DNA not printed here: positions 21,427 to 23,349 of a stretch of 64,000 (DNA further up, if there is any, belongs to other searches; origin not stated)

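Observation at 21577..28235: Compact Kennedy-pathway cassette for neutral-lipid (TAG / wax ester) synthesis: gpsA <-> WS/DGAT-plsB-(HAD::plsC)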

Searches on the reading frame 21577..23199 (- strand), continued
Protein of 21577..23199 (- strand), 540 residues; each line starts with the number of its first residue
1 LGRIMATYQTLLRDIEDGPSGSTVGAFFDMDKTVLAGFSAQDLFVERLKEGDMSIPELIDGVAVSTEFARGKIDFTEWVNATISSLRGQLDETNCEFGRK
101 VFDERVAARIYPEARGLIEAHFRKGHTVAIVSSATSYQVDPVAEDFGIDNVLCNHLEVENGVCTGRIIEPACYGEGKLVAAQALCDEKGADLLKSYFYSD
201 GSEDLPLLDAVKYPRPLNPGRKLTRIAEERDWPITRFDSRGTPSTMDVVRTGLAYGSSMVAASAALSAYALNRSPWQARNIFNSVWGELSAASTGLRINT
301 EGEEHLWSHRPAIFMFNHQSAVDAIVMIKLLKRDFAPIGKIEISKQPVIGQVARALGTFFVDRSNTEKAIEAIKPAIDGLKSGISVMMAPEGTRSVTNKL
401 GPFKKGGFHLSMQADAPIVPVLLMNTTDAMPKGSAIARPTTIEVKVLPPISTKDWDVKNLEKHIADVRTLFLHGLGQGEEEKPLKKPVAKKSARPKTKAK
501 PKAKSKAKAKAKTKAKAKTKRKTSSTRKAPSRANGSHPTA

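Call 9: find_related_loci(query=A1, collection=genome_contigs, flank=8000)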
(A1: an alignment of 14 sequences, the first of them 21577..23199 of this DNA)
Query A1 (540 aa) in genome_contigs; peptide patterns used: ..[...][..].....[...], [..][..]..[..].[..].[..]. (x = any residue, [..] = any of these).
600 stretches matched a pattern (row limit reached: there are more); 584 encode a relative of the query (tblastn E <= 1e-3); the best 80 are kept; 80 distinct loci.
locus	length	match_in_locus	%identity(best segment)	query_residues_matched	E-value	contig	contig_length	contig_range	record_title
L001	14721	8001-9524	57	5-516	0e+0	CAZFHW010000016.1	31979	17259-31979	MAG TPA_asm: uncultured Parvibaculum sp. isolate SRP215229_co1_16 genome assembly, contig: NODE_736_length_31979_cov_27.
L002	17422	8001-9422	59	4-477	0e+0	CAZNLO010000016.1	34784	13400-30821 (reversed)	MAG TPA_asm: uncultured Parvibaculum sp. isolate SRP215229_co1_76 genome assembly, contig: NODE_644_length_34784_cov_10.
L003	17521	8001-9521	57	5-510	0e+0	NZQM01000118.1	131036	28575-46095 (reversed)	MAG: Parvibaculum sp. isolate EAC60 MHASMcontig_1036241, whole genome shotgun sequence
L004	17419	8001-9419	59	5-477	0e+0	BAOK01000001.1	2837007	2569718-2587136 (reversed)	Alpha proteobacterium Mf 1.05b.01 DNA, contig: contig01, whole genome shotgun sequence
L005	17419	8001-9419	60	5-477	0e+0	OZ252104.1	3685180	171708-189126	MAG: Parvibaculaceae bacterium isolate 6bc7c56f-dc75-427c-8ddb-83aae1234080 genome assembly, chromosome: 1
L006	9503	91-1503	52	5-475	2e-170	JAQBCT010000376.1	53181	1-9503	MAG: Gammaproteobacteria bacterium isolate MAG_354_bin-09 354_bin-09_ctg-376, whole genome shotgun sequence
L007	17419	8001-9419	52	5-477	3e-165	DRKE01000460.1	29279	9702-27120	MAG TPA_asm: Deltaproteobacteria bacterium isolate HyVt-433 HyVt-433_k145_804502, whole genome shotgun sequence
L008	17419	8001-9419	51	5-477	1e-162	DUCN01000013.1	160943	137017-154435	MAG TPA_asm: Myxococcales bacterium isolate UWMA-0330 NODE_130_length_160943_cov_0.153957, whole genome shotgun sequence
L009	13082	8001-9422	51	4-477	2e-161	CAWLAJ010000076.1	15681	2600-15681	MAG: Deltaproteobacteria bacterium UBA4427 isolate CB6_Bottom.56 genome assembly, contig: Ga0310122_10001363, whole geno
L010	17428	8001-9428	49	5-480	1e-159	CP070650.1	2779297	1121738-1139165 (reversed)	MAG: Myxococcales bacterium isolate bin861 chromosome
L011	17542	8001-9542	47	8-529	6e-160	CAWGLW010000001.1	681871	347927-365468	MAG: uncultured Gammaproteobacteria bacterium isolate MFD09779.bin.1.244 genome assembly, contig: contig_20204, whole ge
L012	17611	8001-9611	46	5-540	6e-159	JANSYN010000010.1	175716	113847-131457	MAG: Gammaproteobacteria bacterium isolate bin.52 k141_348716_length_175716_cov_28.9976, whole genome shotgun sequence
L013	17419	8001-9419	50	5-477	3e-158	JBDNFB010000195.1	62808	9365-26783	MAG: Myxococcota bacterium isolate concoct.101.ELB k141_1075869, whole genome shotgun sequence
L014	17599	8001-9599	47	6-540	4e-158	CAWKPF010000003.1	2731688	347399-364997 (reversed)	MAG: uncultured Acidobacteriota bacterium isolate MFD09779.bin.1.69 genome assembly, contig: contig_21579, whole genome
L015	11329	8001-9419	50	5-477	1e-157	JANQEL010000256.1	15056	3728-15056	MAG: Myxococcota bacterium isolate PL23a_bin.25 k99_389629, whole genome shotgun sequence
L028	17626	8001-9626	44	2-538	1e-153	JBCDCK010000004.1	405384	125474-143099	MAG: Pseudomonadota bacterium isolate P01_G01_bin.15 k141_394808_length_405384_cov_24.6149, whole genome shotgun sequenc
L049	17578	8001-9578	43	4-531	1e-150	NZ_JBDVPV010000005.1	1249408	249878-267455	MAG: Parasphingorhabdus sp. isolate LC.06.F.A3_204_26 LC_06_F_A3_204_26_000000000005, whole genome shotgun sequence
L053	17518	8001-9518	45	5-516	2e-150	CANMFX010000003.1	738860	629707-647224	uncultured Sphingomonadaceae bacterium isolate 372.fasta genome assembly, contig: NODE_3, whole genome shotgun sequence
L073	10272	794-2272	46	5-498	9e-149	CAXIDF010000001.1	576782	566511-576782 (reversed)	MAG TPA_asm: uncultured Halieaceae bacterium isolate ERR7163067_binner23_77 genome assembly, contig: ERZ8868625.15, whol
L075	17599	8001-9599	43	2-532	1e-148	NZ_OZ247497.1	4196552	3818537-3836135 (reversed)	MAG: Parasphingorhabdus sp. isolate 3d5ad190-0bd9-4e53-9bcf-bfebe24ab07d chromosome 1, complete sequence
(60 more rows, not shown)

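Call 30: search_solved_structures(query=window:21577-23187:-, max_evalue=0.01, show_alignments=2)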
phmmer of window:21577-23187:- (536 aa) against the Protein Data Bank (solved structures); distinct sequences matched with E-value up to 0.01: 11.
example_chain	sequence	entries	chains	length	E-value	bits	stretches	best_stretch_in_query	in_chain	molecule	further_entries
5kym_A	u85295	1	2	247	3e-21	79.2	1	295-463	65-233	1-acyl-sn-glycerol-3-phosphate acyltransferase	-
3fvv_A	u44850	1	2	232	3.8e-16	62.4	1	104-231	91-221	uncharacterized protein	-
5is2_A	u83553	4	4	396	8.3e-11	44.8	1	46-215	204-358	Phosphoserine phosphatase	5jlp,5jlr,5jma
3p96_A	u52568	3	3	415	8.8e-11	44.7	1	46-215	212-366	Phosphoserine phosphatase SerB | Phosphoserine phosphatase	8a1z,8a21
5t41_A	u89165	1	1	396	1.2e-10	44.3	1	46-215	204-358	Phosphoserine phosphatase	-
5it4_A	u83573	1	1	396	4.1e-10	42.5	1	46-215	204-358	Phosphoserine phosphatase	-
5jjb_A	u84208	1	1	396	7.7e-10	41.6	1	46-215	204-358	Phosphoserine phosphatase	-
5it0_A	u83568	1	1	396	2e-09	40.2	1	46-215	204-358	Phosphoserine phosphatase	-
3n28_A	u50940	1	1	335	0.0012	21.2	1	58-206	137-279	Phosphoserine phosphatase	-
1f5s_A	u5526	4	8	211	0.0021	20.4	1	100-204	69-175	PHOSPHOSERINE PHOSPHATASE (PSP) | Phosphoserine Phosphatase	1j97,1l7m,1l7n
1l7o_A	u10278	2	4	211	0.0023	20.2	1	100-204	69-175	PHOSPHOSERINE PHOSPHATASE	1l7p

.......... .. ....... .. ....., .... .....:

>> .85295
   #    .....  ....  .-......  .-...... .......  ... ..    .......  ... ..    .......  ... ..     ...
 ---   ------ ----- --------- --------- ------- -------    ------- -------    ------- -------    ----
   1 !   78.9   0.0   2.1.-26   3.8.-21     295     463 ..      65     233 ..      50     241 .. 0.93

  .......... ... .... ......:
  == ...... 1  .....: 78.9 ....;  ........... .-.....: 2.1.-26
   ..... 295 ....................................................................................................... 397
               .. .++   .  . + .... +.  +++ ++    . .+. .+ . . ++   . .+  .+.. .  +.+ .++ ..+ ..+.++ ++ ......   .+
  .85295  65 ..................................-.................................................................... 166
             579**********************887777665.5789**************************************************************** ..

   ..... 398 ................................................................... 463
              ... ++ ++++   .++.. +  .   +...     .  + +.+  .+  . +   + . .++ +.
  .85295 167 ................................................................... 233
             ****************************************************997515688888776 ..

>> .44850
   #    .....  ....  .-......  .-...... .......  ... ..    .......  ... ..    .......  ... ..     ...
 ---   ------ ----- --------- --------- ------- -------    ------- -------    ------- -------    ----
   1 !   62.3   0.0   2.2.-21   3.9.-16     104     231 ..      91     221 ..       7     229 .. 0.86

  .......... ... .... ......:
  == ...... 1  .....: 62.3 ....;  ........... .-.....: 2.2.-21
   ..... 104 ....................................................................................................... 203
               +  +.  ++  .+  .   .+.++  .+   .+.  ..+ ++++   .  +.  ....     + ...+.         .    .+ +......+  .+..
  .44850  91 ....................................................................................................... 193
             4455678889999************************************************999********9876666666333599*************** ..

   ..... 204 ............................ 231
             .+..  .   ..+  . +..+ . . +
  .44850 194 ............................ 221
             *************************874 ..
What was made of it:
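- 21763..22317 (-): PlsC (1-acylglycerol-3-phosphate acyltransferase) catalytic domain of the fusion (residues 291-475). NHQSAVD and PEGTRS motifs are present. phmmer to 5kym gives E 3e-21 (call 30).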

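Call 33: search_dna_similar(query=window:21577-23187:-, collection=plasmids, mode=protein, max_rows=25)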
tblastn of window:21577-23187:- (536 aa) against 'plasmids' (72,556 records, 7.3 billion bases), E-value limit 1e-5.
Records with a match: 219; places in all: 245; records where one place covers at least 80% of the query: 2.
Best place of each record, by identity: <60% 219.
By first word of the organism name: Rhizobium 68; Streptomyces 16; Azospirillum 10; Paraburkholderia 9; Pseudomonas 8; Ralstonia 8; Tsukamurella 6; Vibrio 6; Caballeronia 5; Salinivibrio 5; and 48 more.
By predicted mobility (MOB-suite, as given by PLSDB): non-mobilizable 165; conjugative 29; mobilizable 25.
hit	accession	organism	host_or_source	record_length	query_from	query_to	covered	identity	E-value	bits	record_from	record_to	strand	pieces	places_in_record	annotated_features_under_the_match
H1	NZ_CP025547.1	Mycobacterium paragordonae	Homo sapiens,cultured bacteria,sputum ...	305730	1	471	88%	35.1%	9e-88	303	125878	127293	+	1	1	HAD-IB family hydrolase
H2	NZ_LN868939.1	Nocardia farcinica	not known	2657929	7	471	87%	33.5%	3e-71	255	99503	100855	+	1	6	none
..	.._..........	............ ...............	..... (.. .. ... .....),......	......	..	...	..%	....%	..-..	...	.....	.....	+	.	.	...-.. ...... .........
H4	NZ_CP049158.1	Caballeronia sp. SBC1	whole organism,soil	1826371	1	240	45%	29.9%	5e-21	105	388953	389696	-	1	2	none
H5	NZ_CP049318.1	Caballeronia sp. SBC2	whole organism,soil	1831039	1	240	45%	29.9%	5e-21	105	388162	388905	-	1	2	none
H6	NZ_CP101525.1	Burkholderia arboris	mixed culture,soil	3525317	22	248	42%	30.7%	2e-20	103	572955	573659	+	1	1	none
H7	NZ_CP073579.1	Photobacterium sp. GJ3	-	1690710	22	236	40%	31.0%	8e-21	104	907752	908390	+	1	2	record has no annotation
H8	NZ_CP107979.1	Streptomyces coelicoflavus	-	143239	221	443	42%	29.4%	1e-9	69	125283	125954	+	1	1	1-acyl-sn-glycerol-3-phosphate acyltransferase | ribB: 3,4-dihydroxy-2-butanone-4-phosphate synthase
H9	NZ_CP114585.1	Salinivibrio proteolyticus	-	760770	22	235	40%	30.3%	3e-21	105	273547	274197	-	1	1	HAD family hydrolase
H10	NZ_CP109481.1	Streptomyces sp. NBC_01450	-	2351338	15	245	43%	27.8%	2e-14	84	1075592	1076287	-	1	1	none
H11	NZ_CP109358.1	Streptomyces sp. NBC_01562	-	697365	15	245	43%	27.8%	2e-14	84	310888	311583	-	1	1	HAD-IB family hydrolase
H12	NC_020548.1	Azoarcus sp. KH32C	-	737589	22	231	39%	30.4%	1e-12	79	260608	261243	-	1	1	HAD family hydrolase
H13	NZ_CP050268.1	Salinivibrio costicola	single cell,Fermented shrimp paste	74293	22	235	40%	29.8%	7e-21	104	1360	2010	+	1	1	HAD family hydrolase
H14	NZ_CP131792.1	Pseudomonas aeruginosa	Homo sapiens,culture,blood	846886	22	239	41%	29.1%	6e-14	83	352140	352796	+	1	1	HAD family hydrolase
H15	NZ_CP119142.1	Neisseria gonorrhoeae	Homo sapiens,whole organism,synovial ...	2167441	22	237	40%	29.4%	3e-17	93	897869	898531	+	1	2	none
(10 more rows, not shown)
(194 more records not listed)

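Call 34: get_annotated_region(hit=H1, flank=8000)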
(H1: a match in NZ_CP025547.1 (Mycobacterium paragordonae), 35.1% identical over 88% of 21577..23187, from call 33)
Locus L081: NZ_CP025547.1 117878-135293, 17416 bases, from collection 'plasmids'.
description: Mycobacterium paragordonae strain 49061 plasmid unnamed1, complete sequence
organism: Mycobacterium paragordonae (NCBI taxid 1389713)
taxonomy: Bacteria; Actinomycetota; Actinomycetes; Mycobacteriales; Mycobacteriaceae; Mycobacterium; Mycobacterium paragordonae
host: -; source: Homo sapiens,cultured bacteria,sputum sample; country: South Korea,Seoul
typing (MOB-suite, as given by PLSDB): non-mobilizable
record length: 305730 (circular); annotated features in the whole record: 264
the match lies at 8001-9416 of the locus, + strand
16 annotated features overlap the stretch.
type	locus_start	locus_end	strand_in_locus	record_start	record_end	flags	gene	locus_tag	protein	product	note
CDS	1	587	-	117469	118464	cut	-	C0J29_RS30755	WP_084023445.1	PDR/VanB family oxidoreductase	-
CDS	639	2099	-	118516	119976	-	-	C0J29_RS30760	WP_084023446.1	aldehyde dehydrogenase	-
CDS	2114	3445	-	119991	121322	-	-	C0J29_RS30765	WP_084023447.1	cytochrome P450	-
CDS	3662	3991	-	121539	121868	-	-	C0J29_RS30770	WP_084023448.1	hypothetical protein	-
CDS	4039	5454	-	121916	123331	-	-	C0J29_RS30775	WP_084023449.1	wax ester/triacylglycerol synthase domain-containing protein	GO:0045017 - glycerolipid biosynthetic process [Evidence IEA]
CDS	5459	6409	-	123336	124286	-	-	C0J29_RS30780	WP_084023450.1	alpha/beta hydrolase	-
CDS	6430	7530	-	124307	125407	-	-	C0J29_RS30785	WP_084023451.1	NAD(P)-dependent alcohol dehydrogenase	-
CDS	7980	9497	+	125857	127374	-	-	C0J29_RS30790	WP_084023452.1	HAD-IB family hydrolase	GO:0008152 - metabolic process [Evidence IEA]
CDS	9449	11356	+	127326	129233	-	-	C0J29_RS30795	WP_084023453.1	1-acyl-sn-glycerol-3-phosphate acyltransferase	-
CDS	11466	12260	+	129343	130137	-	-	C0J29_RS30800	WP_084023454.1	enoyl-CoA hydratase-related protein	-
CDS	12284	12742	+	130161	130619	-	-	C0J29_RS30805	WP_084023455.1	MaoC family dehydratase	-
CDS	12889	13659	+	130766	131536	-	-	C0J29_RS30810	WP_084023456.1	FadR/GntR family transcriptional regulator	-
CDS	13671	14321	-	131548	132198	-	-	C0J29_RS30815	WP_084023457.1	3-oxoacid CoA-transferase subunit B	-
CDS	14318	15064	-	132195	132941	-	-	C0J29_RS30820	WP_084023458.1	CoA transferase subunit A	-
CDS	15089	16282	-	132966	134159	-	-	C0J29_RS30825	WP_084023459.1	acyl-CoA dehydrogenase family protein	-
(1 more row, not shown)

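Call 35: get_annotated_region(hit=H2, flank=8000)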
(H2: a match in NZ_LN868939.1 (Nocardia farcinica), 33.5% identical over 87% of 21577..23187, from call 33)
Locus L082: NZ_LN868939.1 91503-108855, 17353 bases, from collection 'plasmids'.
description: Nocardia farcinica strain NCTC11134 plasmid 2, complete sequence
organism: Nocardia farcinica (NCBI taxid 37329)
taxonomy: Bacteria; Actinomycetota; Actinomycetes; Mycobacteriales; Nocardiaceae; Nocardia; Nocardia farcinica
host: -; source: not known; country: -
typing (MOB-suite, as given by PLSDB): non-mobilizable
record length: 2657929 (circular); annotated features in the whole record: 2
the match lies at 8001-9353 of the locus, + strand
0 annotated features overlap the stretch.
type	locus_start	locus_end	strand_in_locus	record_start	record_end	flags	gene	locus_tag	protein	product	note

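Call 38: search_protein_families(library=pfam, proteins=[L082:2300-3910:+, L082:3979-5343:+, L082:5395-7983:+, L082:7980-9380:+, L082:10303-11544:+, L082:1279-2262:+], max_evalue=0.00001)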
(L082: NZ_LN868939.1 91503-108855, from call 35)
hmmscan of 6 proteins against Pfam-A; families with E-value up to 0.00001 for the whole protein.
L082:2300-3910:+ (536 aa): 2 families
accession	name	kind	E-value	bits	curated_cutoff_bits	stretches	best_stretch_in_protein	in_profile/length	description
PF00501.34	AMP-binding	-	6.6e-72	242.9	29.9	1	38-399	2-384/384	AMP-binding enzyme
PF13193.12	AMP-binding_C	-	9.7e-10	39.7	24.5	1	450-525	1-76/76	AMP-binding enzyme C-terminal domain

L082:3979-5343:+ (454 aa): 0 families

L082:5395-7983:+ (862 aa): 2 families
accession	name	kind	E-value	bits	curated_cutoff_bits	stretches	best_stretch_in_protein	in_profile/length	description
PF19277.4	GPAT_C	-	3.8e-75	253.8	25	1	453-813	2-341/344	Glycerol-3-phosphate acyltransferase C-terminal region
PF01553.26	Acyltransferase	-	4.6e-16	59.3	23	1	311-441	10-131/132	Acyltransferase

L082:7980-9380:+ (466 aa): 2 families
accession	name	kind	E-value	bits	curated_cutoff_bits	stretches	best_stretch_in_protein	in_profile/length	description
PF01553.26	Acyltransferase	-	8.6e-33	113.4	23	1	280-406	1-131/132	Acyltransferase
PF12710.13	HAD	-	1.3e-19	71.8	27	1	68-193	54-182/189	haloacid dehalogenase-like hydrolase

L082:10303-11544:+ (413 aa): 0 families

L082:1279-2262:+ (327 aa): 0 families

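Call 55: predict_structure(alignment_id=A2)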
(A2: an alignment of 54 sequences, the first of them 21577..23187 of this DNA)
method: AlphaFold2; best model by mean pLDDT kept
length: 536 residues; sequences in the alignment: 54
mean_pLDDT: 85.2   pTM: 0.79
mean pLDDT of the five models: 85.2, 85.1, 84.5, 83.8, 81.8
residues with pLDDT >= 90: 339; 70-90: 132; 50-70: 4; < 50: 61
segments of 3 or more residues with pLDDT < 50: 476-536
pLDDT, mean of each block of 10 residues (from residue 1): 90 96 97 87 81 79 79 82 91 92 92 96 97 94 95 94 91 97 97 96 98 96 97 88 93 92 93 92 95 96 94 93 95 89 83 83 81 91 86 87 93 96 89 93 97 95 95 58 35 38 37 37 38 41
secondary structure, 60 per line:
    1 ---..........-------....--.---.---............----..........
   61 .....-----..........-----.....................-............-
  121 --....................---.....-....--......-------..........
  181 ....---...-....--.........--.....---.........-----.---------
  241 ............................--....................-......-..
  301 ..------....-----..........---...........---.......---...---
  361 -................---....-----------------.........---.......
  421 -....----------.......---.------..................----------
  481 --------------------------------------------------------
elements in order: H4-13 E21-24 H35-46 H51-65 H71-80 H87-105 H108-119 E123-131 H132-142 E146-150 E152-155 E158-163 H171-184 E192-195 H198-206 E209-213 H217-225 H241-268 H271-290 E292-297 H299-302 E309-312 H318-327 E331-336 H337-341 H345-351 E355-357 H362-377 E381-384 H402-410 E414-420 H422-425 E436-442 H453-470
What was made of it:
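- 22318..22467 (-): Two long helices (residues 241-290) linking HAD to the acyltransferase; counterpart of the membrane-embedded two-helix motif of T. maritima PlsC. The AlphaFold model has helices 241-268 and 271-290 with pLDDT above 88 (call 55).
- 21577..21762 (-): Disordered Lys/Ala/Pro-rich basic C-terminal tail of the fusion (residues 476-536) plus stop codon. pLDDT is below 50 for residues 476-536 (call 55).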
